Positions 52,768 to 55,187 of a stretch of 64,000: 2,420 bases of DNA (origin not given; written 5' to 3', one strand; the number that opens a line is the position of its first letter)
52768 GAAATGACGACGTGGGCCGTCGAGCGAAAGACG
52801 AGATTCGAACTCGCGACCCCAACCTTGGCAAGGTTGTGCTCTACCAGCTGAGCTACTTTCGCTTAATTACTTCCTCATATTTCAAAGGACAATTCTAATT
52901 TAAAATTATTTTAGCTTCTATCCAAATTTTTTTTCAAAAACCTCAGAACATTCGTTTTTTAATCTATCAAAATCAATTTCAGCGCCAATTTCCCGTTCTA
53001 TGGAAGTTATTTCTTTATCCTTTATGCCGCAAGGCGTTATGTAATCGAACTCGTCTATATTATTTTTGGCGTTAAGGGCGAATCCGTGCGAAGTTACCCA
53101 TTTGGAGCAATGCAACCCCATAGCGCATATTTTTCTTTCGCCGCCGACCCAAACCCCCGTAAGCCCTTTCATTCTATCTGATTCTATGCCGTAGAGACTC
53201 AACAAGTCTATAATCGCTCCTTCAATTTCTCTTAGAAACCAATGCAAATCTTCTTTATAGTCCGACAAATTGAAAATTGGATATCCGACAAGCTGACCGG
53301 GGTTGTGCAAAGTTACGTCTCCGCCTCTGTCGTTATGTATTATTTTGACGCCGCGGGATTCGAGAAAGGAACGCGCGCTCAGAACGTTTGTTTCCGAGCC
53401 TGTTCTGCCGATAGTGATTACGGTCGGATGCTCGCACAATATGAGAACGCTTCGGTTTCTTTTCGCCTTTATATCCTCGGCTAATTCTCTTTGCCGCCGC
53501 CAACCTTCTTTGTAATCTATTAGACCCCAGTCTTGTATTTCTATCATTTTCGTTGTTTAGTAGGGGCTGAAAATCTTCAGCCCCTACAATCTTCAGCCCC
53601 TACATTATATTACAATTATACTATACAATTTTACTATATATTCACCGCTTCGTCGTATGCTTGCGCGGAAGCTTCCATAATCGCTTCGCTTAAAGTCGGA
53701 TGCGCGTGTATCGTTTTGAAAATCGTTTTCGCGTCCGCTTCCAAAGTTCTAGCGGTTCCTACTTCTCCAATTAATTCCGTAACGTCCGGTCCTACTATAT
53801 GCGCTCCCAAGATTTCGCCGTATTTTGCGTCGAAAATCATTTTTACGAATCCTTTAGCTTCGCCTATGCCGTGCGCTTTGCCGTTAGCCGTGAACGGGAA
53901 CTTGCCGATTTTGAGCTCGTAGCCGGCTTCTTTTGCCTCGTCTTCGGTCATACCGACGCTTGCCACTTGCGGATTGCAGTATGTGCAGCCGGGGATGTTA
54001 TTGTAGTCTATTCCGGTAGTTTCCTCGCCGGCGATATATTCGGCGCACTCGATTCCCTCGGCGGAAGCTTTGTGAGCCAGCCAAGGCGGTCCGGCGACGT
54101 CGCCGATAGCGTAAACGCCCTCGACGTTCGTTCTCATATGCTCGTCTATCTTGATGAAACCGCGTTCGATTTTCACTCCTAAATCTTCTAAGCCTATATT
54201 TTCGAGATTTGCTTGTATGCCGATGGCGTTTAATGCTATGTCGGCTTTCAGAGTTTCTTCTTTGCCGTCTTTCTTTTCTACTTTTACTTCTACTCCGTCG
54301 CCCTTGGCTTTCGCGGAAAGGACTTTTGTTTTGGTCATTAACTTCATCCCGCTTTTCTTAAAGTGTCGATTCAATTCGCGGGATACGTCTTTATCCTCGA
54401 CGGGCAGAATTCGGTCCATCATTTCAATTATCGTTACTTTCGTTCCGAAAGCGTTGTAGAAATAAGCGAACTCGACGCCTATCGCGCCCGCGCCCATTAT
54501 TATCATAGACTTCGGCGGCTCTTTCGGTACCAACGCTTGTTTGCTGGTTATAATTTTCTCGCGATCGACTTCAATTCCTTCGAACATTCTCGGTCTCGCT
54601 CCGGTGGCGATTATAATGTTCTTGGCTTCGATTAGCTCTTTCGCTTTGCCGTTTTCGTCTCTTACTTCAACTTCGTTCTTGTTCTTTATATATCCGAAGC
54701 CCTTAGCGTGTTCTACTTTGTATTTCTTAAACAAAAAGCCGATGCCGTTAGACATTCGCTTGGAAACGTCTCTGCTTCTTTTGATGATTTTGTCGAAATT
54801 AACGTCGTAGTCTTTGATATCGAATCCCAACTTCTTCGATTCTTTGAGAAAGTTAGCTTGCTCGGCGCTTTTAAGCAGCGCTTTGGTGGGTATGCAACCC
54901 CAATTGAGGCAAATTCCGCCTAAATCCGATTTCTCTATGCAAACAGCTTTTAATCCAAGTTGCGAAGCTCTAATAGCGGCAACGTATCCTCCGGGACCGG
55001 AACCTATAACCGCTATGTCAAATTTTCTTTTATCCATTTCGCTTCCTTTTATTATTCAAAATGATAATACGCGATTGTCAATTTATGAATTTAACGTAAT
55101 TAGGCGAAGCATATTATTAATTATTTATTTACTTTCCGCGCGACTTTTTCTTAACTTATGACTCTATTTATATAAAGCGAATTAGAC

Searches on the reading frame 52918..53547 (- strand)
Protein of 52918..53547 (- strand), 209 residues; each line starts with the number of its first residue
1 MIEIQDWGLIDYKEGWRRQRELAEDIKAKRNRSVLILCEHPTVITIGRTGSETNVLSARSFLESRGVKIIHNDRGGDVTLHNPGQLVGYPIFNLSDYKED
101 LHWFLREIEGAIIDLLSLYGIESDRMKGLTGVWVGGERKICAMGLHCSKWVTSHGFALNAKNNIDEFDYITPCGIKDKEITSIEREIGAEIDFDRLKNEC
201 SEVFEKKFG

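Call 77: search_protein_families(library=pfam, proteins=[window:52918-53547:-], max_evalue=0.0001)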
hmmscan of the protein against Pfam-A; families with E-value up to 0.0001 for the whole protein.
window:52918-53547:- (209 aa): 1 family
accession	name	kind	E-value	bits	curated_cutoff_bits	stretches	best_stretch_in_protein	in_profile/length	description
PF21948.1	LplA-B_cat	-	1.8e-43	149.3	27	1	11-204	1-199/200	Lipoyl protein ligase A/B catalytic domain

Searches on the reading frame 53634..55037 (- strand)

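Call 35: search_protein_families(library=pfam, proteins=[window:53634-55037:-], max_evalue=0.00001)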
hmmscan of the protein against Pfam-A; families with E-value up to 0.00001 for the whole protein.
window:53634-55037:- (467 aa): 10 families
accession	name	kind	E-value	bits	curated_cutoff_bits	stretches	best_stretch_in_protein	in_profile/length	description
PF07992.20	Pyr_redox_2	-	8.7e-74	249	26.1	1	6-328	1-291/291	Pyridine nucleotide-disulphide oxidoreductase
PF02852.28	Pyr_redox_dim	-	2.5e-38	131.1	25.3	1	348-456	1-109/110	Pyridine nucleotide-disulphide oxidoreductase, dimerisation domain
PF00070.33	Pyr_redox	-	3.4e-23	82.4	22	1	178-254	2-80/82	Pyridine nucleotide-disulphide oxidoreductase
PF13738.12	Pyr_redox_3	-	9.6e-14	51.8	30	1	10-312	2-305/305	Pyridine nucleotide-disulphide oxidoreductase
PF00890.30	FAD_binding_2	-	6.7e-09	35.9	20.4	0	7-44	1-38/414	FAD binding domain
PF01266.30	DAO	-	3.5e-08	33.8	27.9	0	215-278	148-208/353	FAD dependent oxidoreductase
PF13450.12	NAD_binding_8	-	4.9e-07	30.4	21.9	0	10-43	1-35/68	NAD(P)-binding Rossmann-like domain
PF13434.12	Lys_Orn_oxgnase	-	5.6e-07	29.5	21.3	0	120-217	131-232/339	L-lysine 6-monooxygenase/L-ornithine 5-monooxygenase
PF01494.25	FAD_binding_3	-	1.1e-06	28.6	22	0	215-266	99-151/349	FAD binding domain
PF03486.20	HI0933_like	-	3.8e-06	27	50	0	7-38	2-33/244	HI0933-like protein Rossmann domain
